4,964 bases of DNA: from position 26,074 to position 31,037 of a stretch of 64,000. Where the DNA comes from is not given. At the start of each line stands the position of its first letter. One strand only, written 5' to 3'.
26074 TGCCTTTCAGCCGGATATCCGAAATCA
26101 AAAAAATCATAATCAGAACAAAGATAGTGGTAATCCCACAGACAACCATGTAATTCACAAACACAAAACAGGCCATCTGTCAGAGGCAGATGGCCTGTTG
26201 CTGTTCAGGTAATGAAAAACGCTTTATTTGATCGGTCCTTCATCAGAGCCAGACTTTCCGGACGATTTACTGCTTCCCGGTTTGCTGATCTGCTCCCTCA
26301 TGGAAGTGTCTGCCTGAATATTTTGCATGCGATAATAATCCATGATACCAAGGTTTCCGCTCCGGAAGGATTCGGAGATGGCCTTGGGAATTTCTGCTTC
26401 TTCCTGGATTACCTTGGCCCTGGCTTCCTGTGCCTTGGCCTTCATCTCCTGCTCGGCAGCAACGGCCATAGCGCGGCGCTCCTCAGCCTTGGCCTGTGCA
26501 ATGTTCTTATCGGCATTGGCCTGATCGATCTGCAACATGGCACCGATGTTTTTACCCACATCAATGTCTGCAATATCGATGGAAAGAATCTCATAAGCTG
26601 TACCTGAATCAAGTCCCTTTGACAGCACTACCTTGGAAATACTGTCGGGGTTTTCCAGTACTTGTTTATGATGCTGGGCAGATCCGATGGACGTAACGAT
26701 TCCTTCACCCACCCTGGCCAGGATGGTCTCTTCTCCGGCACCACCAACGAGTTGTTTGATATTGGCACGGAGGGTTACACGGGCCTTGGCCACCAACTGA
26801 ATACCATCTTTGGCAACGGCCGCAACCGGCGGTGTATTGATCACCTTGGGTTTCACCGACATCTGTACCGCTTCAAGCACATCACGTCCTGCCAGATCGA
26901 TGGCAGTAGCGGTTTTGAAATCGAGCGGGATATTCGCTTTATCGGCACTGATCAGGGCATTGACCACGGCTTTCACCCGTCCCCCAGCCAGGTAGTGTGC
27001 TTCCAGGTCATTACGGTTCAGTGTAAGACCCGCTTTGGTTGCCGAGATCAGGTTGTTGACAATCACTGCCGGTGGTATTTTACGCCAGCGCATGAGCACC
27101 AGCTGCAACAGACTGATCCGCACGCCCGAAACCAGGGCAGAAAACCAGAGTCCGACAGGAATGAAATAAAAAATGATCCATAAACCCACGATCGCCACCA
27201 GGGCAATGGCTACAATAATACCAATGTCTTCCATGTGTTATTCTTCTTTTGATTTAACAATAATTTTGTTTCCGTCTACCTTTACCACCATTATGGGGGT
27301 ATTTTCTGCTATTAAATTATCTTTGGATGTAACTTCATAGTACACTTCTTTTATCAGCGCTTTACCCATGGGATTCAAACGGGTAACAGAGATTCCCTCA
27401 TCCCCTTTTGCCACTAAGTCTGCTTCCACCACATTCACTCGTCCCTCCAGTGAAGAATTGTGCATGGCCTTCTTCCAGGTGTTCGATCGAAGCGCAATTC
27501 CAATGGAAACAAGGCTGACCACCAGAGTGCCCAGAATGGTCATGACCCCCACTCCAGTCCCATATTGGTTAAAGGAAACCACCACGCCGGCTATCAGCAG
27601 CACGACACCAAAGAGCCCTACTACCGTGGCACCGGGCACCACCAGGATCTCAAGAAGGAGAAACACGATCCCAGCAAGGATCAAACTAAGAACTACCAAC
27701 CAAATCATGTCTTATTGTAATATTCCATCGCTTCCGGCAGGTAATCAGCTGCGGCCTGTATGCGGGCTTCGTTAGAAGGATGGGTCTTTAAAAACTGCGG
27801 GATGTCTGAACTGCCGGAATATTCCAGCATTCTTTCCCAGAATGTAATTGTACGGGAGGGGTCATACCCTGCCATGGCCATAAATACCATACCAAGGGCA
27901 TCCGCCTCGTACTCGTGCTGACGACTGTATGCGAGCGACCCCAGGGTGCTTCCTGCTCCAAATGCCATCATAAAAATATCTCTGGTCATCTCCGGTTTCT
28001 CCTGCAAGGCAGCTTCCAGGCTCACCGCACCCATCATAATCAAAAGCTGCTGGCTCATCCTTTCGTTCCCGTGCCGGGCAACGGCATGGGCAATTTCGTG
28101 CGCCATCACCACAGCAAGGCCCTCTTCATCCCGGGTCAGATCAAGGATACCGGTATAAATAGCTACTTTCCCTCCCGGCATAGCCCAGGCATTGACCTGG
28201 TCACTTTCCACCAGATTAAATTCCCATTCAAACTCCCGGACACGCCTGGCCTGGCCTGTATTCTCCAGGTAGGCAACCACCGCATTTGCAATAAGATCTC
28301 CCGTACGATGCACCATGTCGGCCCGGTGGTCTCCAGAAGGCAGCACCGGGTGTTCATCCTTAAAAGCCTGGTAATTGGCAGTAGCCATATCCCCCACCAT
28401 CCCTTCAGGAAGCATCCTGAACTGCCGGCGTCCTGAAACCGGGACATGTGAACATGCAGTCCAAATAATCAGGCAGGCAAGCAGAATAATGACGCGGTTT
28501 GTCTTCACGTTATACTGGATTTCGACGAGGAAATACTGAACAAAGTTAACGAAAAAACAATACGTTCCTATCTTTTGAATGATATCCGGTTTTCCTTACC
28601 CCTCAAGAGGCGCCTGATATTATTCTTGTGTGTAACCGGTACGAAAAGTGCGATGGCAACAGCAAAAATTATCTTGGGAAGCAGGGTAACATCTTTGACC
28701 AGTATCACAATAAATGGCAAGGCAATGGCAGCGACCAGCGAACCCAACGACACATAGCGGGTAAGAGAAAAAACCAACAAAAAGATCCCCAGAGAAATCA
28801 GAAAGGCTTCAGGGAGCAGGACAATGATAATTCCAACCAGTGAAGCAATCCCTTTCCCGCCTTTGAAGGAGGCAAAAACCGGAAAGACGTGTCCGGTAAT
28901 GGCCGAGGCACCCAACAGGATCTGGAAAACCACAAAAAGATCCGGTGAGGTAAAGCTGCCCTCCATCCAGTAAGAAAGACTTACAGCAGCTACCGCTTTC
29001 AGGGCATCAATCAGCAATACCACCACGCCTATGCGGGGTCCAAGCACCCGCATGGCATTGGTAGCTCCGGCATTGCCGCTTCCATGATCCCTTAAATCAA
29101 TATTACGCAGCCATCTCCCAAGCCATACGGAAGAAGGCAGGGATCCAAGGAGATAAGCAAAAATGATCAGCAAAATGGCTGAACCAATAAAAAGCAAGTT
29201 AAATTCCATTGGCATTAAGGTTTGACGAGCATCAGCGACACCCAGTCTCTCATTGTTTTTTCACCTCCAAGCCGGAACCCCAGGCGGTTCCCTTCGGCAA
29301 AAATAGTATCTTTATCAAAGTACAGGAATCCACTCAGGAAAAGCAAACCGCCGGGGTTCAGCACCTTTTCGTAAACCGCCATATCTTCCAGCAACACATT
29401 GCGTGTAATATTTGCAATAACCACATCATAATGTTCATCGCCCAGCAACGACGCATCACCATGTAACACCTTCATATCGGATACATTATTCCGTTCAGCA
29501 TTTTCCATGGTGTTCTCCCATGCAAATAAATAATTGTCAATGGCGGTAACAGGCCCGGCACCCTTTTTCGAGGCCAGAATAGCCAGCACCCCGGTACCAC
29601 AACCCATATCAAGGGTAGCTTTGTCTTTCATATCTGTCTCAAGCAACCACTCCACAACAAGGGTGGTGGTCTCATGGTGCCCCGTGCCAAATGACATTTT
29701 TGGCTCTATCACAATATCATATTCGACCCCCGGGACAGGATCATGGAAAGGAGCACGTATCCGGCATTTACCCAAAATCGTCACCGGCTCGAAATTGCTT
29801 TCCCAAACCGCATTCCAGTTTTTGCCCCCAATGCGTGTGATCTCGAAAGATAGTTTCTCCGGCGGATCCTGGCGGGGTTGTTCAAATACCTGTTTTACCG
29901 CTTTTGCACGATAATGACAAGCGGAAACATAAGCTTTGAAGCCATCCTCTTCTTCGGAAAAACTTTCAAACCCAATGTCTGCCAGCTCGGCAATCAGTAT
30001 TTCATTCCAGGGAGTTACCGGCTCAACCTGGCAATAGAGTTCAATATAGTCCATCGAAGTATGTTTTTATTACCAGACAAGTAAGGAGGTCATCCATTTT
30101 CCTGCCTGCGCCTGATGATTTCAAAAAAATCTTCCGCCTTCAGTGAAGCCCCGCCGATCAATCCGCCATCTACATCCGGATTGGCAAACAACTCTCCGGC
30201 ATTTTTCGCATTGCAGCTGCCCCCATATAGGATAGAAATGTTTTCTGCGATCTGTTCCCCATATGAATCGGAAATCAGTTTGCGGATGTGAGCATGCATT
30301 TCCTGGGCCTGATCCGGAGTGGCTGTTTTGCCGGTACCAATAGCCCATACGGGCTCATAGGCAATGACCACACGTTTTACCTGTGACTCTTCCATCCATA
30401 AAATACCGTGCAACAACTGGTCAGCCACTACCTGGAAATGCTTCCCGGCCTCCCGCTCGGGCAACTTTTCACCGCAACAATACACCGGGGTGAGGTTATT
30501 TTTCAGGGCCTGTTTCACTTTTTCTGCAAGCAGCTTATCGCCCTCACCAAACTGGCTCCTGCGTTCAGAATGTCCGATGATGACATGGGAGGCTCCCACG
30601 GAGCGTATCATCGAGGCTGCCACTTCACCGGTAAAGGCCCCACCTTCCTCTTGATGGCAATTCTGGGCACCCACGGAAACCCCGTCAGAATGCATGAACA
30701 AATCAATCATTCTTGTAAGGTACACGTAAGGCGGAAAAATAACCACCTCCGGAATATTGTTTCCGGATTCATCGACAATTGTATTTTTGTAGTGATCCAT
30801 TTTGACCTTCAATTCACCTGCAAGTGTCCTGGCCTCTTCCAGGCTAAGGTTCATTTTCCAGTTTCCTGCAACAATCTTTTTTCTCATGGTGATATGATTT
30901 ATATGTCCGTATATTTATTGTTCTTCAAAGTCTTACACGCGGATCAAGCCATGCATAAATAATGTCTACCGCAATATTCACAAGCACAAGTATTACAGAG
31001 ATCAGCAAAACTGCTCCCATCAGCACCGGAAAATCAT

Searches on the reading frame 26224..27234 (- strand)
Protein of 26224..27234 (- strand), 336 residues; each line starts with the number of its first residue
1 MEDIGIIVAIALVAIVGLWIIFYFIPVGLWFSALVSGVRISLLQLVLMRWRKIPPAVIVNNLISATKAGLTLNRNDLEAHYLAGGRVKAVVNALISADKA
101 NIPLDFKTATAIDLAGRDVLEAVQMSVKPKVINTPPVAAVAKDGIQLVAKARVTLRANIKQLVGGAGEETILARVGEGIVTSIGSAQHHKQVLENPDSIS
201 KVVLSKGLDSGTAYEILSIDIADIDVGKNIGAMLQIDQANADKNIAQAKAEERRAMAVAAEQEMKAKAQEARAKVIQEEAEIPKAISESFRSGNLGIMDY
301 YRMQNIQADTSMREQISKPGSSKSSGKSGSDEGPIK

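Call 23: search_protein_families(library=ncbifam, proteins=[window:26224-27234:-], max_evalue=1e-10)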
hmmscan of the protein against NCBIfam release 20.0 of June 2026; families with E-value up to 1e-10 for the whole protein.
window:26224-27234:- (336 aa): 1 family
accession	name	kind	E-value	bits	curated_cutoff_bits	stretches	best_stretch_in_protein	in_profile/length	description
NF010186.0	PRK13665.1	equivalog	4.1e-161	535.5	393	1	7-324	8-325/328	flotillin-like protein FloA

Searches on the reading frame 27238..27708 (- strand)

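Call 36: search_protein_families(library=pfam, proteins=[window:27238-27708:-], max_evalue=0.00001)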
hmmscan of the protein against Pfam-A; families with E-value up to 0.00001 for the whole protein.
window:27238-27708:- (156 aa): 1 family
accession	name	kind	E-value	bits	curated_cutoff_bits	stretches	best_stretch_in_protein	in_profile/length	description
PF01957.25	NfeD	-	1.1e-09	38.8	29.1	1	102-152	6-56/57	NfeD-like C-terminal, partner-binding domain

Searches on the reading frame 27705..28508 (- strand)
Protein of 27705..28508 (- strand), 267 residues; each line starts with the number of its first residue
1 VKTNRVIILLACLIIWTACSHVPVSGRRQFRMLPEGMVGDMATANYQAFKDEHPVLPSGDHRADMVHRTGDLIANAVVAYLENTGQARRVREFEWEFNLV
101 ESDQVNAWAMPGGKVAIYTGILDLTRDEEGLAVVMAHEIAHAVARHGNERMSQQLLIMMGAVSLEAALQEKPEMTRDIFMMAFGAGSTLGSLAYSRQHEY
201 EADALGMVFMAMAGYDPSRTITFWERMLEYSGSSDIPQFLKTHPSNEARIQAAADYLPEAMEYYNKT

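Call 36: search_protein_families(library=pfam, proteins=[window:27705-28508:-], max_evalue=0.00001)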
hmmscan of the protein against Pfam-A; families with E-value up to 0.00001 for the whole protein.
window:27705-28508:- (267 aa): 1 family
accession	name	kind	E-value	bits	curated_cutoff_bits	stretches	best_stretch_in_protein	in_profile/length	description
PF01435.24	Peptidase_M48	-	2.1e-36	125.9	20.3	1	92-254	22-183/186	Peptidase family M48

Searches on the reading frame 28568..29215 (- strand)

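Call 36: search_protein_families(library=pfam, proteins=[window:28568-29215:-], max_evalue=0.00001)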
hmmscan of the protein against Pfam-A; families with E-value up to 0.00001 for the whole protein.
window:28568-29215:- (215 aa): 1 family
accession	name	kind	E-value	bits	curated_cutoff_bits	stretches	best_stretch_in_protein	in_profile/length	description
PF02660.20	G3P_acyltransf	-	1.1e-52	178.9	24.1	1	19-203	1-164/164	Glycerol-3-phosphate acyltransferase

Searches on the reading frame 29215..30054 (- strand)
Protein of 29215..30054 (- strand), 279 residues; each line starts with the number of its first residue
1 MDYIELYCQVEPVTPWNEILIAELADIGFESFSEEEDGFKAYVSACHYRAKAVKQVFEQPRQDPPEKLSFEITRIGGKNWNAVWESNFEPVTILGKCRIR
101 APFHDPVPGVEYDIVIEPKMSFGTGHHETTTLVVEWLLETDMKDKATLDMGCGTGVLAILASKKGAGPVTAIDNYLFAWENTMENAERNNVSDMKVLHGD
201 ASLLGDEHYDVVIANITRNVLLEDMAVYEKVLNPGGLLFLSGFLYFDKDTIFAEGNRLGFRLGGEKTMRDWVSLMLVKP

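Call 36: search_protein_families(library=pfam, proteins=[window:29215-30054:-], max_evalue=0.00001)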
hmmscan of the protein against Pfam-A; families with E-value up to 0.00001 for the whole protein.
window:29215-30054:- (279 aa): 5 families
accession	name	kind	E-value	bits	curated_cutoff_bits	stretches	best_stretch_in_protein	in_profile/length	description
PF06325.19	PrmA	-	1.2e-43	150.1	22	1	36-278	55-295/296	Ribosomal protein L11 methyltransferase (PrmA)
PF05175.20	MTS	-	1.3e-10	41.6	23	1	130-215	20-105/170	Methyltransferase small domain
PF13847.12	Methyltransf_31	-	1.5e-09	38.1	27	1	143-239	3-108/145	Methyltransferase domain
PF13649.12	Methyltransf_25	-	3.7e-09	37.6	27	1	148-236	2-97/97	Methyltransferase domain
PF08241.18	Methyltransf_11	-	1.7e-06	29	21.2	1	148-239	1-94/95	Methyltransferase domain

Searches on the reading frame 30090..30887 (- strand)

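Call 36: search_protein_families(library=pfam, proteins=[window:30090-30887:-], max_evalue=0.00001)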
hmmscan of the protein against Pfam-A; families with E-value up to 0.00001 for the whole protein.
window:30090-30887:- (265 aa): 1 family
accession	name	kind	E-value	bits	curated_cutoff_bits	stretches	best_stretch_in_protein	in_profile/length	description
PF00121.24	TIM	-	1.5e-91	306.7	20.1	1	4-259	1-243/245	Triosephosphate isomerase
